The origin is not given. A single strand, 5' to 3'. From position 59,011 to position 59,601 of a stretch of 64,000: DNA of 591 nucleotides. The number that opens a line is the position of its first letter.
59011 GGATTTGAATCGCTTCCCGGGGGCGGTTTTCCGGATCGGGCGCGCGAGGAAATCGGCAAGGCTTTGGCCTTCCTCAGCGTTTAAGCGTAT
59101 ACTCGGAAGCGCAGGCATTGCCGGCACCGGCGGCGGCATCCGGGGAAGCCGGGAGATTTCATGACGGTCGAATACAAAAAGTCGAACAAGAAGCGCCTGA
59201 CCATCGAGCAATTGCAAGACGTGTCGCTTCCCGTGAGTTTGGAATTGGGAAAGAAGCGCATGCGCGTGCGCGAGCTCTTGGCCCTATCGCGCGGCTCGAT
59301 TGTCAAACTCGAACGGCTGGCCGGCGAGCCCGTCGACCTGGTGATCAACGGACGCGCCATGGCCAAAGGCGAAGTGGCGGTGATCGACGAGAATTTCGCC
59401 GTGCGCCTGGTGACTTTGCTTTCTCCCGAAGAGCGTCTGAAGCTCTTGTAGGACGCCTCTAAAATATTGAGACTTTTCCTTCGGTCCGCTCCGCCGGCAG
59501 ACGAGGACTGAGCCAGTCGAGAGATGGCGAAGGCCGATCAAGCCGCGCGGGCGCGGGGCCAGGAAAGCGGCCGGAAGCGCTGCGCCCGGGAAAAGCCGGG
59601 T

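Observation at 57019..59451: c-di-GMP-type effector trio (membrane PilZ, HDOD, stand-alone FliN/SpoA) abutting the pilM promoter region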

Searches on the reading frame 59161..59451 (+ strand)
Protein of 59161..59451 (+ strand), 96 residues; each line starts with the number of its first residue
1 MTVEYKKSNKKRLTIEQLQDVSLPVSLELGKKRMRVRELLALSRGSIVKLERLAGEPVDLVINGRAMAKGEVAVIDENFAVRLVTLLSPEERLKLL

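Call 3: search_protein_families(library=pfam, proteins=[window:59161-59451:+], max_evalue=0.01)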
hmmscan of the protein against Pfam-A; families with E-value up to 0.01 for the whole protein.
window:59161-59451:+ (96 aa): 1 family
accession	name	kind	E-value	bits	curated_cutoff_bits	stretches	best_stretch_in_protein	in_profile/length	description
PF01052.25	FliMN_C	-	1.6e-22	79.6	23.8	1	16-86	1-71/73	Type III flagellar switch regulator (C-ring) FliN C-term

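Call 4: search_protein_families(library=ncbifam, proteins=[window:59161-59451:+], max_evalue=0.01)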
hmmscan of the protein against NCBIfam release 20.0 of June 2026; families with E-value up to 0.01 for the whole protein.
window:59161-59451:+ (96 aa): 12 families
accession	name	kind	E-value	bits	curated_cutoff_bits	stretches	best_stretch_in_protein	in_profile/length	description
NF005995.1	PRK08119.1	equivalog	6.5e-28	98.2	218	1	6-93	289-376/376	flagellar motor switch phosphatase FliY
TIGR02480.1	fliN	equivalog_domain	1.8e-25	88.6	84.05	1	15-87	2-74/77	flagellar motor switch protein FliN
NF006272.1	PRK08432.1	equivalog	3.9e-18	66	219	1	12-95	189-272/274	flagellar motor switch protein FliY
NF006273.1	PRK08433.1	equivalog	2.2e-17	63.2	114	1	13-88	13-88/100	flagellar motor switch protein FliN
TIGR02551.1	SpaO_YscQ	equivalog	9e-14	52.1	100.8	1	15-83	229-297/300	type III secretion system cytoplasmic ring protein SctQ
NF005275.1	PRK06782.1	equivalog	9.9e-13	47.6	681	1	3-85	432-514/516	flagellar motor switch protein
NF005276.0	PRK06788.1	equivalog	1e-09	38.4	98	1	4-81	17-94/119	flagellar motor switch protein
TIGR01397.1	fliM_switch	equivalog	1.7e-07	30.7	219.6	1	7-84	240-316/320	flagellar motor switch protein FliM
NF006018.0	PRK08158.1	equivalog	2.1e-06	27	223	1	11-89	220-298/303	YscQ/HrcQ family type III secretion apparatus protein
NF005277.0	PRK06789.1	equivalog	6e-06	26.2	81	1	19-86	5-72/74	flagellar motor switch protein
NF005956.0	PRK08035.1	equivalog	3.2e-05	23.3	230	1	10-83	240-313/323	YscQ/HrcQ family type III secretion apparatus protein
NF004605.0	PRK05933.1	equivalog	0.0008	18.5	536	1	27-84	312-370/372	type III secretion system protein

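Call 8: find_encoding_contigs(protein=window:59161-59451:+, flank=10000, max_places=6)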
Protein window:59161-59451:+ (96 aa): 1 contig read that carries it; 1 place shown.
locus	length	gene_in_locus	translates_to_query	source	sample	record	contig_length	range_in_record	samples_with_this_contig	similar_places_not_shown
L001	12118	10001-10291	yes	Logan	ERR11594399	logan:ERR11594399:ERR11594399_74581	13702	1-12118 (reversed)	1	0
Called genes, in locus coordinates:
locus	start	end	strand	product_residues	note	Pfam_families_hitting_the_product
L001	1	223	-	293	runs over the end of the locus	PF10135:Rod-binding (weak), PF01464:SLT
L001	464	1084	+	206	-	PF00571:CBS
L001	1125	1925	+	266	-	PF00005:ABC_tran, PF13304:AAA_21 (weak)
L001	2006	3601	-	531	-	PF03958:Secretin_N, PF00263:Secretin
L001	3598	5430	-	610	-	-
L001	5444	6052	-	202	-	PF04350:PilO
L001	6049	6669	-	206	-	PF05137:PilN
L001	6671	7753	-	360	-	PF11104:PilM_2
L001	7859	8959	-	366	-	PF07238:PilZ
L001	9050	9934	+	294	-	PF08668:HDOD, PF01966:HD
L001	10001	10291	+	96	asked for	PF28396:SepQ_C (weak), PF01052:FliMN_C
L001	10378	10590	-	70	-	-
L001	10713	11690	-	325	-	PF00701:DHDPS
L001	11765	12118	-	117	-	?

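Call 12: find_homologous_proteins(query=window:59161-59451:+, max_evalue=0.001)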
Query window:59161-59451:+ (96 aa): 149 proteins with E <= 0.001 among 166 candidates; the best 120 are listed.
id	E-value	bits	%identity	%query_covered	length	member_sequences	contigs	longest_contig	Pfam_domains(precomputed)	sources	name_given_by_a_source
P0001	5.1e-50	185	100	100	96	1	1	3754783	PF01052.26,PF28396.1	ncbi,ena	-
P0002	3.2e-43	163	83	100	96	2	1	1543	PF01052.26,PF28396.1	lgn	-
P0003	5.5e-42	159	85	100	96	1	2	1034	PF01052.26,PF28396.1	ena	-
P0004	1.5e-41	158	84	100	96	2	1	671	PF01052.26,PF28396.1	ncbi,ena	-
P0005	2.2e-41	157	83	100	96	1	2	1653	PF01052.26,PF28396.1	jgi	jgi:flagellar motor switch protein FliN/FliY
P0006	2.4e-41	157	83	100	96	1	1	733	PF01052.26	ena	-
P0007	2.9e-41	157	84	100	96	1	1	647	PF01052.26,PF28396.1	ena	-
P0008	2.2e-40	154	81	100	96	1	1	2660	PF01052.26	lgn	-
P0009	4.6e-40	153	81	100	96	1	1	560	PF01052.26,PF28396.1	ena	-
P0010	6.4e-40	153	80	100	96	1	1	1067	PF01052.26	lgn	-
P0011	7.1e-40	153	81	100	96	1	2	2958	PF01052.26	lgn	-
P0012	1.1e-39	152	80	100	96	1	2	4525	PF01052.26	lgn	-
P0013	2.7e-39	151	78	100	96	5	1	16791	PF01052.26,PF28396.1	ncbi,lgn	-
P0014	5.3e-39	150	78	100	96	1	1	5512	PF01052.26,PF28396.1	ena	-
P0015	5.6e-39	150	78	100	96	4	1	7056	PF01052.26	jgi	jgi:flagellar motor switch protein FliN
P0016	1.1e-38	149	80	100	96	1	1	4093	PF01052.26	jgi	jgi:flagellar motor switch protein FliN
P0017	1.2e-38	149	80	100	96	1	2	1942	PF01052.26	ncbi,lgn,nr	ncbi:MAG TPA: FliM/FliN family flagellar motor switch protein [Fibrobacteria bacterium]|nr:FliM/FliN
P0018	1.2e-38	149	80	100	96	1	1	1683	PF01052.26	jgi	jgi:flagellar motor switch protein FliN/FliY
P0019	1.4e-38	148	80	100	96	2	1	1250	PF01052.26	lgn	-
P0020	1.5e-38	148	79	100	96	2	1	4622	PF01052.26,PF28396.1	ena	-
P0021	2.0e-38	148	75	100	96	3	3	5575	PF01052.26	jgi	jgi:flagellar motor switch protein FliN/FliY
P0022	2.1e-38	148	79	100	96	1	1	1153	PF01052.26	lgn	-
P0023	3.6e-38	147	79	100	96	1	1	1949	PF01052.26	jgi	jgi:flagellar motor switch protein FliN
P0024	4.2e-38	147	77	100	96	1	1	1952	PF01052.26,PF28396.1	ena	-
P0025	4.8e-38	147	79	100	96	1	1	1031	PF01052.26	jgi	jgi:flagellar motor switch protein FliN/FliY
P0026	5.6e-38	147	79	100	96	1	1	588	PF01052.26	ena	-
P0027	5.9e-38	146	80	97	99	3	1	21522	PF01052.26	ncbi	-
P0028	7.4e-38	146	78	100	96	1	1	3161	PF01052.26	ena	-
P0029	7.5e-38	146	79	100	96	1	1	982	PF01052.26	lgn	-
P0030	7.6e-38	146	78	100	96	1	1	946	PF01052.26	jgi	jgi:flagellar motor switch protein FliN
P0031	7.7e-38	146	78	100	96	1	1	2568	PF01052.26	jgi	jgi:flagellar motor switch protein FliN/FliY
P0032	7.9e-38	146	80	100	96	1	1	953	PF01052.26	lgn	-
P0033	8.2e-38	146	79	100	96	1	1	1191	PF01052.26,PF28396.1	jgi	jgi:flagellar motor switch protein FliN/FliY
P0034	9.8e-38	146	79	100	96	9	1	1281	PF01052.26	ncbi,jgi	jgi:flagellar motor switch protein FliN/FliY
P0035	1.1e-37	146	77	100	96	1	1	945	PF01052.26,PF28396.1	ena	-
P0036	1.2e-37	145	77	100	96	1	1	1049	PF01052.26,PF28396.1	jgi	jgi:flagellar motor switch protein FliN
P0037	1.4e-37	145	78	100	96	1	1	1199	PF01052.26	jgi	jgi:flagellar motor switch protein FliN/FliY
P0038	1.7e-37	145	76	100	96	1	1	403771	PF01052.26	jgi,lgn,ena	-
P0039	1.9e-37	145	77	100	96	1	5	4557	PF01052.26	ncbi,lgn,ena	-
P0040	1.9e-37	145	76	100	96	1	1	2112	PF01052.26,PF28396.1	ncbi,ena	-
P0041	2.0e-37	145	78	100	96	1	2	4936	PF01052.26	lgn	-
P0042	2.1e-37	145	77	100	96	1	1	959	PF01052.26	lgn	-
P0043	2.3e-37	145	77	100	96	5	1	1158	PF01052.26,PF28396.1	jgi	jgi:flagellar motor switch protein FliN/FliY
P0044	2.3e-37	145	78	100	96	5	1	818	PF01052.26,PF28396.1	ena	-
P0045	2.7e-37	144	78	100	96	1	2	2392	PF01052.26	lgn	-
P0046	3.3e-37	144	77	100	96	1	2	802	PF01052.26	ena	-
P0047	3.3e-37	144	78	100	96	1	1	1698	PF01052.26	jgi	jgi:flagellar motor switch protein FliN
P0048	3.5e-37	144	77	100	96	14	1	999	PF01052.26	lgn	-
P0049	4.2e-37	144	76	100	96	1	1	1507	PF01052.26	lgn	-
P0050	4.6e-37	144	77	100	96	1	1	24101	PF01052.26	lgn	-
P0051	5.3e-37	143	77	100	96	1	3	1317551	PF01052.26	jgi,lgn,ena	jgi:flagellar motor switch protein FliN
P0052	5.4e-37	143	77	100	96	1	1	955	PF01052.26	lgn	-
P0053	5.5e-37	143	79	100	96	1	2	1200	PF01052.26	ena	-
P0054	6.7e-37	143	75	100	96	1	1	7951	PF01052.26,PF28396.1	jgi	jgi:flagellar motor switch protein FliN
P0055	8.0e-37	143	77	100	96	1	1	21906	PF01052.26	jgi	jgi:flagellar motor switch protein FliN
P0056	8.2e-37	143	77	100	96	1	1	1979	PF01052.26,PF28396.1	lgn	-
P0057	9.0e-37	143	77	100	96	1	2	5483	PF01052.26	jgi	jgi:flagellar motor switch protein FliN/FliY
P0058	9.3e-37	143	77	100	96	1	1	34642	PF01052.26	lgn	-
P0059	9.8e-37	143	78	100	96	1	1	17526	PF01052.26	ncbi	ncbi:MAG: FliM/FliN family flagellar motor switch protein [Fibrobacteria bacterium]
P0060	1.1e-36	142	77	100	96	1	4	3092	PF01052.26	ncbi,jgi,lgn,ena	jgi:flagellar motor switch protein FliN/FliY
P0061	1.1e-36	142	77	100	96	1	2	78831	PF01052.26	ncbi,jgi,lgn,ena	-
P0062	1.1e-36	142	77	100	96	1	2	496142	PF01052.26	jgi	jgi:flagellar motor switch protein FliN/FliY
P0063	1.2e-36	142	76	100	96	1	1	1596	PF01052.26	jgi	-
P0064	1.2e-36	142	77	100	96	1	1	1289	PF01052.26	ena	-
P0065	1.4e-36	142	76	100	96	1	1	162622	PF01052.26,PF28396.1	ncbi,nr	ncbi:MAG: chemotaxis protein CheC [Fibrobacteres bacterium]|nr:chemotaxis protein CheC [Fibrobactero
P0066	1.8e-36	142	77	100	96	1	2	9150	PF01052.26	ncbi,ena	-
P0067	2.3e-36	141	76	100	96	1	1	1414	PF01052.26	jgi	jgi:flagellar motor switch protein FliN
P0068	2.5e-36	141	75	100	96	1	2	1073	PF01052.26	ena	-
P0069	2.6e-36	141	76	97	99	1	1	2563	PF01052.26,PF28396.1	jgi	jgi:flagellar motor switch protein FliN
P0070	3.0e-36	141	75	100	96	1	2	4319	PF01052.26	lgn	-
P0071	3.1e-36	141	76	100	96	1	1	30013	PF01052.26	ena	-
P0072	3.7e-36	141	76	100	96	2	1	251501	PF01052.26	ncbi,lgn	-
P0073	3.9e-36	141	75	100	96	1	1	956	PF01052.26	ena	-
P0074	4.1e-36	141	75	100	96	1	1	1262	PF01052.26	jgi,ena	-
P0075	4.3e-36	141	75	100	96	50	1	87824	PF01052.26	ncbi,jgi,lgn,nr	ncbi:MAG: FliM/FliN family flagellar motor switch protein [Fibrobacteres bacterium]|jgi:flagellar mo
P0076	4.4e-36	140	74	100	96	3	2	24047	PF01052.26,PF28396.1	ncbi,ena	-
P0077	4.5e-36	140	76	100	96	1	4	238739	PF01052.26,PF28396.1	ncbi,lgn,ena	-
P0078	5.6e-36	140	75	100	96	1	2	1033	PF01052.26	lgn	-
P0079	1.6e-35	139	75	100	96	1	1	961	PF01052.26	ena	-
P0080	1.7e-35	139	76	100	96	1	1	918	PF01052.26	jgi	jgi:flagellar motor switch protein FliN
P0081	2.3e-35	138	73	100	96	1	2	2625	PF01052.26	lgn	-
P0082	2.4e-35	138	75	97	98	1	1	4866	PF01052.26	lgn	-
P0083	2.5e-35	138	74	100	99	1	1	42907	PF01052.26,PF28396.1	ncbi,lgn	-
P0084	2.6e-35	138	77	100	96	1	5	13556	PF01052.26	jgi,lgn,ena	jgi:flagellar motor switch protein FliN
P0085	2.6e-35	138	75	100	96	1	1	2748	PF01052.26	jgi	jgi:flagellar motor switch protein FliN/FliY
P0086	3.0e-35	138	74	100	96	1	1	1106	PF01052.26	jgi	-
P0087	4.1e-34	134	73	100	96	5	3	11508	PF01052.26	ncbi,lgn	-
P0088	5.2e-32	128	70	97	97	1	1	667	PF01052.26,PF28396.1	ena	-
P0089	2.5e-29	119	68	98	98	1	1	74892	PF01052.26,PF28396.1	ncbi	ncbi:flagellar motor switch protein FliN [Fibrobacterota bacterium]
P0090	1.5e-28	117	59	97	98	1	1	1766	PF01052.26,PF28396.1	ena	-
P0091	1.5e-28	116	59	100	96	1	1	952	PF01052.26,PF28396.1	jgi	jgi:flagellar motor switch protein FliN/FliY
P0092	3.5e-28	115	64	93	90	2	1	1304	PF01052.26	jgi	jgi:flagellar motor switch protein FliN/FliY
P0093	2.0e-27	113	61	98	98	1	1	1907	PF01052.26,PF28396.1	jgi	-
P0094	2.5e-27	113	62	95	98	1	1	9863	PF01052.26,PF28396.1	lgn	-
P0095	5.6e-27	111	60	98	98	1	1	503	PF01052.26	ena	-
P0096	2.9e-26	109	60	95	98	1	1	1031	PF01052.26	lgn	-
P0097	6.3e-26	108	59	100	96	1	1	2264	PF01052.26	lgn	-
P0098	2.1e-25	106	57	100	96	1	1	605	PF01052.26,PF28396.1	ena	-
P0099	1.5e-24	104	55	100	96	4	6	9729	PF01052.26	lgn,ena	-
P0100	2.0e-24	103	55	100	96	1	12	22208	PF01052.26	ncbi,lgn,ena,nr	ncbi:MAG TPA: FliM/FliN family flagellar motor switch protein [Fibrobacteria bacterium]|nr:FliM/FliN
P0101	3.0e-24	103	55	100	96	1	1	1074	PF01052.26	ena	-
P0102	3.4e-24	103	56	100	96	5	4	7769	PF01052.26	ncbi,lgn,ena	-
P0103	3.5e-24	103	54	100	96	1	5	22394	PF01052.26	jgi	-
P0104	3.5e-24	103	54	100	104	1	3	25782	PF01052.26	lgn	-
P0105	4.6e-24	102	54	100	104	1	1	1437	PF01052.26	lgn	-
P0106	6.2e-24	102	56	100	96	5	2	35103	PF01052.26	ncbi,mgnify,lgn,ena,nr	ncbi:MAG TPA: FliM/FliN family flagellar motor switch protein [Fibrobacteria bacterium]|mgnify:CR=1 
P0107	7.3e-24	102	55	100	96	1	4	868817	PF01052.26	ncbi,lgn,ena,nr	ncbi:MAG: FliM/FliN family flagellar motor switch protein [Fibrobacteres bacterium]|nr:FliM/FliN fam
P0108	1.2e-23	101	52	100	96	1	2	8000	PF01052.26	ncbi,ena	-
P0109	1.3e-23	101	60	91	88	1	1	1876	PF01052.26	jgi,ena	jgi:flagellar motor switch protein FliN/FliY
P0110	1.3e-23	101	53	100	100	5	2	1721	PF01052.26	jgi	jgi:flagellar motor switch protein FliN/FliY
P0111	1.4e-23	101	55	96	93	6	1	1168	PF01052.26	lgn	-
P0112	1.5e-23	101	52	100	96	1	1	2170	PF01052.26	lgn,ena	-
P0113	1.5e-23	101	52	100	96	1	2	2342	PF01052.26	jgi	-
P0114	1.6e-23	100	53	100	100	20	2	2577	PF01052.26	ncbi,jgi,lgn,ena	jgi:flagellar motor switch protein FliN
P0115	2.0e-23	100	53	100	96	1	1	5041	PF01052.26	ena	-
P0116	2.3e-23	100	60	91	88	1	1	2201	PF01052.26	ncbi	-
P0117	2.3e-23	100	53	100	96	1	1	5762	PF01052.26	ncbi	-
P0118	2.4e-23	100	58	95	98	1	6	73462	PF01052.26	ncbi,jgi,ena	jgi:flagellar motor switch protein FliN/FliY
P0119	2.5e-23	100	56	100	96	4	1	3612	PF01052.26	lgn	-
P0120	2.8e-23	100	52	100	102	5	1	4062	PF01052.26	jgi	jgi:flagellar motor switch protein FliN/FliY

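Call 14: find_encoding_contigs(protein=P0051, flank=10000, max_places=2)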
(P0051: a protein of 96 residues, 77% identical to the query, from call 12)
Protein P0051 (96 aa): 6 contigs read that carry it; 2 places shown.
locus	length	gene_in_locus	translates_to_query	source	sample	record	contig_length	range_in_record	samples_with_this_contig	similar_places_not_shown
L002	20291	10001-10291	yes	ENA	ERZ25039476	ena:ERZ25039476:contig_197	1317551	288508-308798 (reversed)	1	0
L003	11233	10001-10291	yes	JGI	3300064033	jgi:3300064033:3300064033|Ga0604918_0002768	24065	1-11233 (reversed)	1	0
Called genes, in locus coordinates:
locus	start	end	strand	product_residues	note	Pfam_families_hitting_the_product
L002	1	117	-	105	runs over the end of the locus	PF08308:PEGA, PF13620:CarboxypepD_reg (weak)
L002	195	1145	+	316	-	PF00005:ABC_tran, PF13304:AAA_21 (weak)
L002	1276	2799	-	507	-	PF03958:Secretin_N, PF00263:Secretin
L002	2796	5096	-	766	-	-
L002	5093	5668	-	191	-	PF04350:PilO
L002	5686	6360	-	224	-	PF05137:PilN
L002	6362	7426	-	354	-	PF11104:PilM_2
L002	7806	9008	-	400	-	PF07238:PilZ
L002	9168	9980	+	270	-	PF08668:HDOD, PF01966:HD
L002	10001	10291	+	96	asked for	PF01052:FliMN_C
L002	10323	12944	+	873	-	PF19838:LptD_2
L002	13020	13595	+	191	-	PF02545:Maf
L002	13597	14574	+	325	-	PF13413:HTH_25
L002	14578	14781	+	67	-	-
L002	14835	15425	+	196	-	PF00475:IGPD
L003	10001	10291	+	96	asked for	PF01052:FliMN_C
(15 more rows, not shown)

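Call 15: find_encoding_contigs(protein=P0107, flank=10000, max_places=2)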
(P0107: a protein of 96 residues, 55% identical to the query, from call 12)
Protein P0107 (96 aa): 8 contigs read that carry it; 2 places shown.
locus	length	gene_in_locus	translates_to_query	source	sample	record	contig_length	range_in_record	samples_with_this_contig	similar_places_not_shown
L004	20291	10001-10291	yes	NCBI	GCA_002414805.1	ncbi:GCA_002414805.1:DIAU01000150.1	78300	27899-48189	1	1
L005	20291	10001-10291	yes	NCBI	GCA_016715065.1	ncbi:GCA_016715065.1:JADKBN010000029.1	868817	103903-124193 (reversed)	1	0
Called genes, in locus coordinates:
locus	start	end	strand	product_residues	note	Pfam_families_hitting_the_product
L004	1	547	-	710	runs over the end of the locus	PF00009:GTP_EFTU, PF03144:GTP_EFTU_D2, PF22042:EF-G_D2, PF14492:EFG_III, PF16658:RF3_C, PF03764:EFG_IV, PF00679:EFG_C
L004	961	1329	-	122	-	PF05016:ParE_toxin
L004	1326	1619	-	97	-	PF02604:PhdYeFM_antitox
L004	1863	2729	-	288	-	PF02775:TPP_enzyme_C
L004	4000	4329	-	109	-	PF13187:Fer4_9 (faint), PF13534:Fer4_17 (faint), PF00037:Fer4 (weak), PF12797:Fer4_2 (faint), PF13237:Fer4_10, PF12837:Fer4_6 (faint), PF14697:Fer4_21, PF12838:Fer4_7, +2 more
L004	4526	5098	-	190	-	PF01558:POR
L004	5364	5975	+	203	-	PF02525:Flavodoxin_2, PF03358:FMN_red (weak)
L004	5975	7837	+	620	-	PF00999:Na_H_Exchanger, PF02254:TrkA_N, PF27452:KefB_C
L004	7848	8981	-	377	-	PF12890:DHOase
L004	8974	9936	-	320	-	PF02729:OTCace_N, PF00185:OTCace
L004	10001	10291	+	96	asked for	PF01052:FliMN_C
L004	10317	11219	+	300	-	-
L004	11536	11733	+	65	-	-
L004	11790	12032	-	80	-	PF02604:PhdYeFM_antitox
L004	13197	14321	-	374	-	PF00154:RecA_N, PF08423:Rad51, PF06745:ATPase (weak), PF27531:MT3502_N (faint), PF21096:RecA_C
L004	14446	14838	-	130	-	PF01648:ACPS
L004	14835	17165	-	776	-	PF00912:Transgly, PF28500:PBP_middle, PF00905:Transpeptidase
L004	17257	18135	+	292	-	PF03186:CobD_Cbib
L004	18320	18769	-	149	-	-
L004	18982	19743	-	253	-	PF01169:GDT1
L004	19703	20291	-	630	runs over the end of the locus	PF00884:Sulfatase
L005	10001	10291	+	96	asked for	PF01052:FliMN_C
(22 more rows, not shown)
